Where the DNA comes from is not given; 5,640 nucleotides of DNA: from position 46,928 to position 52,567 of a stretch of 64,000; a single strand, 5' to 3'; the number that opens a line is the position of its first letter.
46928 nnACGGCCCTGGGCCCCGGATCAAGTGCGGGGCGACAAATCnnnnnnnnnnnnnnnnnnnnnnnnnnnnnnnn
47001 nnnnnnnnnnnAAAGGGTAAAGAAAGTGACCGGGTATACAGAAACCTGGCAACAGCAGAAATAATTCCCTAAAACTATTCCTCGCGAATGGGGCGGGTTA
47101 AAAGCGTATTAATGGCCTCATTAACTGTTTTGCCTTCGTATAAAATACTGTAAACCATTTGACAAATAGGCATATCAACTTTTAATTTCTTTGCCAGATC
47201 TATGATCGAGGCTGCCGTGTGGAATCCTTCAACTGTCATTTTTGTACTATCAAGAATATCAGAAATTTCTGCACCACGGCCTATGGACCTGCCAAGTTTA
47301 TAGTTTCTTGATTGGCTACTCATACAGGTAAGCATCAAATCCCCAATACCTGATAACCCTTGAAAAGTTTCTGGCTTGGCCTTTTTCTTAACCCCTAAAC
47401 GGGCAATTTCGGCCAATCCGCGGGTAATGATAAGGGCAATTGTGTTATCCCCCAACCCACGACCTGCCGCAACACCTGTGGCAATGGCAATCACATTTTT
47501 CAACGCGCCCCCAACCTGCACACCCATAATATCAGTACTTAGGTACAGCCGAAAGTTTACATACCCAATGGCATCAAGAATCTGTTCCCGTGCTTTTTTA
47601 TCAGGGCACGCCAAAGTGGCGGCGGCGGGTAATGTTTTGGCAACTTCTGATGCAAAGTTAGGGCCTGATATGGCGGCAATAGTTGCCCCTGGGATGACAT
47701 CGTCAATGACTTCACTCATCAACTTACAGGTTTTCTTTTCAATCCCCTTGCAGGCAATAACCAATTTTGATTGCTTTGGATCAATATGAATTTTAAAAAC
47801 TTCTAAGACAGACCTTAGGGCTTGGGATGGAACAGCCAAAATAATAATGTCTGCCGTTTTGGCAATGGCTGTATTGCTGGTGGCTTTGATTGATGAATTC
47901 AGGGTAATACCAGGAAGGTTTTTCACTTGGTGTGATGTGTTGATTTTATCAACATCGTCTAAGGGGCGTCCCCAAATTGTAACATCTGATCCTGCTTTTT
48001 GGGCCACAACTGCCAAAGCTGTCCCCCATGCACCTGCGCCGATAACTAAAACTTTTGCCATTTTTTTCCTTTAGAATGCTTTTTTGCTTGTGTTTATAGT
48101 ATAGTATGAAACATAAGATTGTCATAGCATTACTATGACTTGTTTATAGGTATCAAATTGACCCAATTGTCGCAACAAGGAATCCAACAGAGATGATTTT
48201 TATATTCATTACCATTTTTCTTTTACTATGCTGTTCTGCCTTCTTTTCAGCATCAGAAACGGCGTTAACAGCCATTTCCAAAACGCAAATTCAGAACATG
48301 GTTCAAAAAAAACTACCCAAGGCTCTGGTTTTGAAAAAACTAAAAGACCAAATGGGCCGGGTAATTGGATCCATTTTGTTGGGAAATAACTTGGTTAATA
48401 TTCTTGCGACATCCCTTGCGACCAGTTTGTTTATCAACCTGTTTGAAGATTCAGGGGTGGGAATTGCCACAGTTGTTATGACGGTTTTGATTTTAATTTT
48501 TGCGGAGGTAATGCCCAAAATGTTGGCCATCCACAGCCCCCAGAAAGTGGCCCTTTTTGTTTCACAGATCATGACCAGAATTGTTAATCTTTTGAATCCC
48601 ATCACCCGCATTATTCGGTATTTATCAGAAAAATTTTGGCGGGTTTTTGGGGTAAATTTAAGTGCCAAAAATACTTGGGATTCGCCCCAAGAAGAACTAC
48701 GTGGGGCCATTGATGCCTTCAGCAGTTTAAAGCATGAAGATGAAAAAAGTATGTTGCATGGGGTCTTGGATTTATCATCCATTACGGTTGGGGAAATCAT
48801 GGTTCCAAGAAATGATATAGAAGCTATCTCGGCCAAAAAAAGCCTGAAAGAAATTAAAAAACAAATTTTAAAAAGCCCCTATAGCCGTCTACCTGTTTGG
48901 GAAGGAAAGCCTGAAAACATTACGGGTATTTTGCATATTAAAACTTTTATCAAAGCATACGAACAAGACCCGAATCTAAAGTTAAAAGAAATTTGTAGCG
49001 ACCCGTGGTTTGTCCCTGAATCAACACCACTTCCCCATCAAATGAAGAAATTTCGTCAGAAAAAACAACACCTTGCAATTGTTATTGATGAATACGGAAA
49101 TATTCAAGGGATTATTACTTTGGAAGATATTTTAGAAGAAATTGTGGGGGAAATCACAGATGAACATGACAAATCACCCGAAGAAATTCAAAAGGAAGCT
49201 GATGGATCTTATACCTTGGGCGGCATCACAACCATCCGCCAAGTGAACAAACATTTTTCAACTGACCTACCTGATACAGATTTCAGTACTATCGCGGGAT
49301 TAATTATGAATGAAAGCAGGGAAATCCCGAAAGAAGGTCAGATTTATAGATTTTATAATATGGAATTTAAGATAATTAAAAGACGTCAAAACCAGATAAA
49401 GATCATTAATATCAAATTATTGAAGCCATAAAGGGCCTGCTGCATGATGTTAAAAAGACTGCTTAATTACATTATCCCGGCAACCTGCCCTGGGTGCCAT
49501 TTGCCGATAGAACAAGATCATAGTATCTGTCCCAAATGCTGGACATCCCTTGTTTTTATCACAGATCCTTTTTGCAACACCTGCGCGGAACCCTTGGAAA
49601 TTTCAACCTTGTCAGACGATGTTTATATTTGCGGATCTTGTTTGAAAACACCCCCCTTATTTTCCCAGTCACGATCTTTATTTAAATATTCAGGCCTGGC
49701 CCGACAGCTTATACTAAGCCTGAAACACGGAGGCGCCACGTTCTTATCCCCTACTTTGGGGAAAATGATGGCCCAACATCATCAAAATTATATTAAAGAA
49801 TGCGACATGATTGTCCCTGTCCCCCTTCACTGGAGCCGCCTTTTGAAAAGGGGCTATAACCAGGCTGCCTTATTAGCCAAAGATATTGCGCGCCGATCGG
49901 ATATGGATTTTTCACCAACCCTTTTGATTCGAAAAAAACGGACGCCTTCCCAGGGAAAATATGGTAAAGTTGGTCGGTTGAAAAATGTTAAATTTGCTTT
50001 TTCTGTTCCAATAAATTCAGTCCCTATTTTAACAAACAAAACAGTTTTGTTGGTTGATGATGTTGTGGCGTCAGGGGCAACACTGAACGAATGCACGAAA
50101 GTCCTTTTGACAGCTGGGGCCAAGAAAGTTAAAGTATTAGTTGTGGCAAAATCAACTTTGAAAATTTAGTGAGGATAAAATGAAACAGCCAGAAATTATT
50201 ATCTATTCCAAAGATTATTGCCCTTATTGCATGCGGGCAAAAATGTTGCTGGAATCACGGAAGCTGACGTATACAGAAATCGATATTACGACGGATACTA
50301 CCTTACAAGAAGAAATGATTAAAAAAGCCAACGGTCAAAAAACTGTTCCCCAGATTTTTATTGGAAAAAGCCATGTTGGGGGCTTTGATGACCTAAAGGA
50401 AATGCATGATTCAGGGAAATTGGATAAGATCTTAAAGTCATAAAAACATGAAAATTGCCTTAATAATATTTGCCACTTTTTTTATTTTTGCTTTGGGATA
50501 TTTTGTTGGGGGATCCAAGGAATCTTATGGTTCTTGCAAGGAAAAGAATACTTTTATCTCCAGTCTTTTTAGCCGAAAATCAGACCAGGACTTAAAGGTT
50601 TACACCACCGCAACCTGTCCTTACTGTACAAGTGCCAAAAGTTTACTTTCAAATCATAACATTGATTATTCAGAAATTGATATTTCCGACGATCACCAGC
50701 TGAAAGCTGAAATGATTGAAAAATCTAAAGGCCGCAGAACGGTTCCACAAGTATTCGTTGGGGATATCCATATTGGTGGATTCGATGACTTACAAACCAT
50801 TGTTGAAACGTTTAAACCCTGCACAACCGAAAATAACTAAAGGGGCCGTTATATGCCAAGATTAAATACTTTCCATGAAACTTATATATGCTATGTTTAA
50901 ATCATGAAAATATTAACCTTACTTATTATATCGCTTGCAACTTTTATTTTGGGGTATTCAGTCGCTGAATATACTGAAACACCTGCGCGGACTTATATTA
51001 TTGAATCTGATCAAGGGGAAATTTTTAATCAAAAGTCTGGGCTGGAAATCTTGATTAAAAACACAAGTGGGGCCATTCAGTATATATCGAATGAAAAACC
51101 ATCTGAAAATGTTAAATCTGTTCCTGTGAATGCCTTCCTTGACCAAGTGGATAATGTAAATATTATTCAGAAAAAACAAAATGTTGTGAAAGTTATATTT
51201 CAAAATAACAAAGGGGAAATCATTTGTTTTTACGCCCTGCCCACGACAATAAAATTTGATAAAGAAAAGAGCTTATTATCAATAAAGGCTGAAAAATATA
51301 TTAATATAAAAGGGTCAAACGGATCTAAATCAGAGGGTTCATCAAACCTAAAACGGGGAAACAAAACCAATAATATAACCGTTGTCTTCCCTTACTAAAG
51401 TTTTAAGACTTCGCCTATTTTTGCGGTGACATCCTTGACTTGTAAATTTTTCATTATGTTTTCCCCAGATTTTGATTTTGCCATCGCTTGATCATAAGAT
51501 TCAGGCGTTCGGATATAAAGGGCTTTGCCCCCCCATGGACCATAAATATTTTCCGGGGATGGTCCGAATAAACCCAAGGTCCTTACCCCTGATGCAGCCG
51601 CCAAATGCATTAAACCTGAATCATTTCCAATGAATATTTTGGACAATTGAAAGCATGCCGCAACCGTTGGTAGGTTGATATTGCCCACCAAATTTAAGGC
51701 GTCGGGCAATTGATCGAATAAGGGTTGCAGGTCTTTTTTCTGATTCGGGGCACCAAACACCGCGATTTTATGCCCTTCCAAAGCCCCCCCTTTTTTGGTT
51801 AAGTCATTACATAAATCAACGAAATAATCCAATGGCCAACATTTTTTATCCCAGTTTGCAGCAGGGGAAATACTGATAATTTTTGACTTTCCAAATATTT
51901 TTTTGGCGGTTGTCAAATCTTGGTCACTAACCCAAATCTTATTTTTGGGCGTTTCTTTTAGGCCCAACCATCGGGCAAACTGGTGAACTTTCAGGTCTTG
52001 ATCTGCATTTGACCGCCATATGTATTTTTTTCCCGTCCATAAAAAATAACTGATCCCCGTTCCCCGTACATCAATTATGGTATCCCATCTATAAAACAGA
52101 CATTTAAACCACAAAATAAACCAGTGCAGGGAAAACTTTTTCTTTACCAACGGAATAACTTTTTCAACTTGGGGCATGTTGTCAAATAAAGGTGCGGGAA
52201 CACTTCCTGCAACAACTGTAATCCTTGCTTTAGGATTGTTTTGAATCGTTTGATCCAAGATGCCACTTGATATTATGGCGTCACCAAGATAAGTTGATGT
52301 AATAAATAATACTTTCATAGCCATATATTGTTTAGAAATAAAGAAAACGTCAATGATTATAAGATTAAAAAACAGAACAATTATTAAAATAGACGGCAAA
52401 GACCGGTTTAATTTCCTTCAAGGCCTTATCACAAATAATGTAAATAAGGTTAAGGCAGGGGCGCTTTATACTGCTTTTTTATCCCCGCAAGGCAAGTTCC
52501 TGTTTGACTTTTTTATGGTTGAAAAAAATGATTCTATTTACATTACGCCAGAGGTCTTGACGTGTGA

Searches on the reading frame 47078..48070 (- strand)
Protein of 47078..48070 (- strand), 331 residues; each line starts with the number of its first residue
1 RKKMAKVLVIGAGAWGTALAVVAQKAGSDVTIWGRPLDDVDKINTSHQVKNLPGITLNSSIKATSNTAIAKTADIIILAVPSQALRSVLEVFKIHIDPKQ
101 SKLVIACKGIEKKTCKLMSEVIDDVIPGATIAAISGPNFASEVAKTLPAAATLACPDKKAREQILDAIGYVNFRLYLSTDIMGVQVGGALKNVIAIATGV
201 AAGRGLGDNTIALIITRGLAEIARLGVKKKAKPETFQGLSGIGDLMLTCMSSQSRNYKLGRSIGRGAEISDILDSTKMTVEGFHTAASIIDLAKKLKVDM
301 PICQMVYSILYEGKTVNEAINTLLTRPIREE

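Call 58: search_protein_families(library=pfam, proteins=[window:47078-48070:-], max_evalue=0.00001)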
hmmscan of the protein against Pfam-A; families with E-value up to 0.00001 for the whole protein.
window:47078-48070:- (331 aa): 7 families
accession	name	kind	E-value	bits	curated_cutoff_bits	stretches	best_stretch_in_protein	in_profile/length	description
PF07479.19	NAD_Gly3P_dh_C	-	1.3e-53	181.5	25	1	180-320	1-141/142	NAD-dependent glycerol-3-phosphate dehydrogenase C-terminus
PF01210.29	NAD_Gly3P_dh_N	-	9.7e-44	149.6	23.1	1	6-160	1-157/158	NAD-dependent glycerol-3-phosphate dehydrogenase N-terminus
PF20618.3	GPD_NAD_C_bact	-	3.2e-20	72.9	27.6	1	240-306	1-66/66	Bacterial GPD, NAD-dependent C-terminal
PF02558.23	ApbA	-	1.3e-09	38.3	22.2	1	7-113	1-106/150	Ketopantoate reductase PanE/ApbA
PF03807.23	F420_oxidored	-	4.1e-09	37.4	21.6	1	6-105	1-89/94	NADP oxidoreductase coenzyme F420-dependent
PF02153.23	PDH_N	-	1.8e-06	27.9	26.5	1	51-167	24-140/154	Prephenate dehydrogenase, nucleotide-binding domain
PF03446.21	NAD_binding_2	-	7e-06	26.6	21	0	7-118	2-103/161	NAD binding domain of 6-phosphogluconate dehydrogenase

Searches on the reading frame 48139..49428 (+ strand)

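Call 58: search_protein_families(library=pfam, proteins=[window:48139-49428:+], max_evalue=0.00001)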
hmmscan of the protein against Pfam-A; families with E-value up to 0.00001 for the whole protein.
window:48139-49428:+ (430 aa): 3 families
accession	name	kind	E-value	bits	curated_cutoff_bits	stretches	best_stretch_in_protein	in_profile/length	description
PF01595.25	CNNM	-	1.2e-45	155.9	28.4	1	25-192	2-169/181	Cyclin M transmembrane N-terminal domain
PF03471.22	CorC_HlyC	-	2.2e-17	63.3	27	1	352-427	2-79/81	Transporter associated domain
PF00571.33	CBS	-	5.1e-17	62.4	24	1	283-336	2-56/57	CBS domain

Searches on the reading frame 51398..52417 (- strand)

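Call 58: search_protein_families(library=pfam, proteins=[window:51398-52417:-], max_evalue=0.00001)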
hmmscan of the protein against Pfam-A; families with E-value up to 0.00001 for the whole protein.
window:51398-52417:- (340 aa): 1 family
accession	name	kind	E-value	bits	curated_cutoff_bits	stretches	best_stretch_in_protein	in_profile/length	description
PF01075.23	Glyco_transf_9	-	1.4e-26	93.8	22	1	148-311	73-236/247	Glycosyltransferase family 9 (heptosyltransferase)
